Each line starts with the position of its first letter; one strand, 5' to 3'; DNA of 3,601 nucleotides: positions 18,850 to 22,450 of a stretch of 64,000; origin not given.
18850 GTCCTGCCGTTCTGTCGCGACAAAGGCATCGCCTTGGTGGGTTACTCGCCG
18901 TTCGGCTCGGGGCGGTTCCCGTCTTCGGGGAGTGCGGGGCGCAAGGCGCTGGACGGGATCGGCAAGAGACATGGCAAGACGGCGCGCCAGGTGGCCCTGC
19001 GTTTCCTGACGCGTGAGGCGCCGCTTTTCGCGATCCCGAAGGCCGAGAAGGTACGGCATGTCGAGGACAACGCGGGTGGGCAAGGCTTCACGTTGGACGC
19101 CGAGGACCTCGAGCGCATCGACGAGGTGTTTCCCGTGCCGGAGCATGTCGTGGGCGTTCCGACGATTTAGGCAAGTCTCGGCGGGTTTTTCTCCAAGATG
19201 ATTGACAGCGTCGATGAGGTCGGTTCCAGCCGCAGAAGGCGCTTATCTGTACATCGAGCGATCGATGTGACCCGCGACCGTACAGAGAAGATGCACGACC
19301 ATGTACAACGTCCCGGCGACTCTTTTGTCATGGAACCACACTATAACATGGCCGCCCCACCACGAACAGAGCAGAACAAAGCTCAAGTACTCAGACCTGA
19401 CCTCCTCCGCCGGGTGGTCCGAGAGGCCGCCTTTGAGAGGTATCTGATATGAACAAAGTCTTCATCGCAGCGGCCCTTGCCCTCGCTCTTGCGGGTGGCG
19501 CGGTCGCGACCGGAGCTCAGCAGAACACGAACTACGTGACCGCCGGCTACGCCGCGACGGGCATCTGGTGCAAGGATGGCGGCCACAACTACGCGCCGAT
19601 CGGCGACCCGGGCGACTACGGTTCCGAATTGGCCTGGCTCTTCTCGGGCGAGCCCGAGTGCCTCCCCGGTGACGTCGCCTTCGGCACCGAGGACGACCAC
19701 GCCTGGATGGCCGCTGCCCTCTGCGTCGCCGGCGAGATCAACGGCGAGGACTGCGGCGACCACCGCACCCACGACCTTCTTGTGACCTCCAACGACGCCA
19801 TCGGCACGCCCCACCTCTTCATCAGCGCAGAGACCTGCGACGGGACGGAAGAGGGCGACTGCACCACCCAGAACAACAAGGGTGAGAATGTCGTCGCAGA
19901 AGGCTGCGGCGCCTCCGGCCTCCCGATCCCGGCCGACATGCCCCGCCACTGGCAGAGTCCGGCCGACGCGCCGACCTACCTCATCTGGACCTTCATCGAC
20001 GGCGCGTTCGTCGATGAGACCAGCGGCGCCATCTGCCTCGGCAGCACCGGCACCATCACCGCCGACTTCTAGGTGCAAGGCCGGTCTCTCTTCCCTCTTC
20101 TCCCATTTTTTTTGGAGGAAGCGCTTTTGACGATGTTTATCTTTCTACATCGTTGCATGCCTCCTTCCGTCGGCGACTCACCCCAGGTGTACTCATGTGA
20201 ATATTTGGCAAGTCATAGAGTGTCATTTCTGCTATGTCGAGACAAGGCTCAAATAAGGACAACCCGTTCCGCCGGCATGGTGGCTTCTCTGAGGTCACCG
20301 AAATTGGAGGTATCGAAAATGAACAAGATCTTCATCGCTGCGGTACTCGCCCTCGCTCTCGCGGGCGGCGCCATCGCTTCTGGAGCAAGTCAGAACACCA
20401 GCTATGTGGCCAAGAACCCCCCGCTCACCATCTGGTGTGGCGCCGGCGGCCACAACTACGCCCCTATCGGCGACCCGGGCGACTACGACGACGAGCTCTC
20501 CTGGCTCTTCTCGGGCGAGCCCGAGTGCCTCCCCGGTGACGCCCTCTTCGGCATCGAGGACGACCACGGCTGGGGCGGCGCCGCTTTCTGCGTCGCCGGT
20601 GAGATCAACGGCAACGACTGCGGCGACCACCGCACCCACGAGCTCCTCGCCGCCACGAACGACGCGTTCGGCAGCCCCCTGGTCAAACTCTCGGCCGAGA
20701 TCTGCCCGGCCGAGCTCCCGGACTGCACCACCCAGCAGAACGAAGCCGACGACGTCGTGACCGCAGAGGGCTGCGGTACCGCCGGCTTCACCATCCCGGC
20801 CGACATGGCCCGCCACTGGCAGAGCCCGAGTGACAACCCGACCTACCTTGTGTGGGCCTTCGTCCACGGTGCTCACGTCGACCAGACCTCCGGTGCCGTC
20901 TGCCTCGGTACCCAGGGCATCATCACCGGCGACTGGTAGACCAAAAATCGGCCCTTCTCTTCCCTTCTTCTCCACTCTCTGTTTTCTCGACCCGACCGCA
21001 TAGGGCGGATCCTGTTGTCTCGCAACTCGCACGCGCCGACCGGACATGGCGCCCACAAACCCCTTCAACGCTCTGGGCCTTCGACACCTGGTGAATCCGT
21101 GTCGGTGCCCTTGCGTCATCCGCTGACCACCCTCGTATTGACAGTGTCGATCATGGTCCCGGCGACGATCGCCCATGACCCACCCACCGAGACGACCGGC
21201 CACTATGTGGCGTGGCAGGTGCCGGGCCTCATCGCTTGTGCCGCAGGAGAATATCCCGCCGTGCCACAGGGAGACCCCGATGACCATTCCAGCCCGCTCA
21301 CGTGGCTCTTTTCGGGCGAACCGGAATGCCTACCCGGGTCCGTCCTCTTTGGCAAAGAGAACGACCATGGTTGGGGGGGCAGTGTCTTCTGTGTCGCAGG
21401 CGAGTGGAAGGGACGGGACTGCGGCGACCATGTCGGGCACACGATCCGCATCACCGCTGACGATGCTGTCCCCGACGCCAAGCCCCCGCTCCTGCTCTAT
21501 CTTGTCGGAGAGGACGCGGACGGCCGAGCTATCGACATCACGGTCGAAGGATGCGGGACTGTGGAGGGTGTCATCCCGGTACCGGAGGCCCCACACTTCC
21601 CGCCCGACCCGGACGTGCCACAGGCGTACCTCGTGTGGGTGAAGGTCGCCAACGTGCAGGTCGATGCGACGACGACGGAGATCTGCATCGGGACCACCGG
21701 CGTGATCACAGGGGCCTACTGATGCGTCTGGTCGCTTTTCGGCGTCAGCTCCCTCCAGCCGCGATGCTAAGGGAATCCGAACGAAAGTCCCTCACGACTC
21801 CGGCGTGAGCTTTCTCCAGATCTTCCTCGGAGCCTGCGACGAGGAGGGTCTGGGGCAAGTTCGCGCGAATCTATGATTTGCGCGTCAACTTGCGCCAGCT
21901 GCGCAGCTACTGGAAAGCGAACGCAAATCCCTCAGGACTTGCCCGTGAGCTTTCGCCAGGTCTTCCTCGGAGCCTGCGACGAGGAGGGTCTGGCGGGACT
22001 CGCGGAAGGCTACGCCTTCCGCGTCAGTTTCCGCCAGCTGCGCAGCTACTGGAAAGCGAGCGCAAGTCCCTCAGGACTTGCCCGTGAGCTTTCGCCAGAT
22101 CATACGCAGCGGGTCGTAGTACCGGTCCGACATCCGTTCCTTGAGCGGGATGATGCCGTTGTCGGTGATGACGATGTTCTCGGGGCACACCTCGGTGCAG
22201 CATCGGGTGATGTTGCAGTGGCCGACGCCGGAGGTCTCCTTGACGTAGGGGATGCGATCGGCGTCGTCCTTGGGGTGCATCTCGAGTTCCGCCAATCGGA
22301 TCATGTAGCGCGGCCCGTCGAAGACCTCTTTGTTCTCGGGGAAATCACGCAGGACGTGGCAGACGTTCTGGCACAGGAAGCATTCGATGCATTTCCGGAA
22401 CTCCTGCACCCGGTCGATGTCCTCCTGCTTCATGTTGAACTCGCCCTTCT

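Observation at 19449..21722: Tandem triplication of a secreted, cysteine-rich protein family of unknown function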

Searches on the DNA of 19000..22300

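Call 50: search_rna_families(source=window, start=19000, end=22300, threshold=evalue, max_evalue=1)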
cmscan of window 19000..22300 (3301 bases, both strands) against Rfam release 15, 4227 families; matches with E-value up to 1: 0.
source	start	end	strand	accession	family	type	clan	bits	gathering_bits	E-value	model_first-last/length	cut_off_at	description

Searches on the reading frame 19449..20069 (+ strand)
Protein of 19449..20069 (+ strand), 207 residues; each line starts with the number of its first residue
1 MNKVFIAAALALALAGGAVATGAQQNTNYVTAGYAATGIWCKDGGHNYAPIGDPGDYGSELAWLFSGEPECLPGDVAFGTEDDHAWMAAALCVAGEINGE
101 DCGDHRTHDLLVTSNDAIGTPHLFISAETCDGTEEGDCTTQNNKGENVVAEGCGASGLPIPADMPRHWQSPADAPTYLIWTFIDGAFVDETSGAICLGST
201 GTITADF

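Call 3: search_protein_families(library=pfam, proteins=[window:19449-20069:+], max_evalue=1)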
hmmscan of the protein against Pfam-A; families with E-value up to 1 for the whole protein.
window:19449-20069:+ (207 aa): 1 family
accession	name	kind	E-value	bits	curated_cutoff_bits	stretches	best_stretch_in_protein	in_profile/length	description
PF08139.17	LPAM_1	-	0.41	11.6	20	1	1-16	1-16/18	Prokaryotic membrane lipoprotein lipid attachment site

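Call 4: search_protein_families(library=ncbifam, proteins=[window:19449-20069:+], max_evalue=1)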
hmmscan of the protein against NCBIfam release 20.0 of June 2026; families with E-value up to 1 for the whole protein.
window:19449-20069:+ (207 aa): 0 families

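Call 52: search_protein_families(library=phrogs, proteins=[window:19449-20069:+], max_evalue=1)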
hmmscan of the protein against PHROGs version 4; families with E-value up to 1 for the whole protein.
window:19449-20069:+ (207 aa): 1 family
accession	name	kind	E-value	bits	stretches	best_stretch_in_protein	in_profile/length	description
phrog_12984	-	other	0.18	13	1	29-55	45-71/77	lipoprotein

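Call 53: search_protein_families(library=padloc, proteins=[window:19449-20069:+], max_evalue=1)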
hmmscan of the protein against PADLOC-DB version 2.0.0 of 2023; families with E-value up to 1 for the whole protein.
window:19449-20069:+ (207 aa): 0 families
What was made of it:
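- No PADLOC or PHROG match was found (calls 52, 53).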
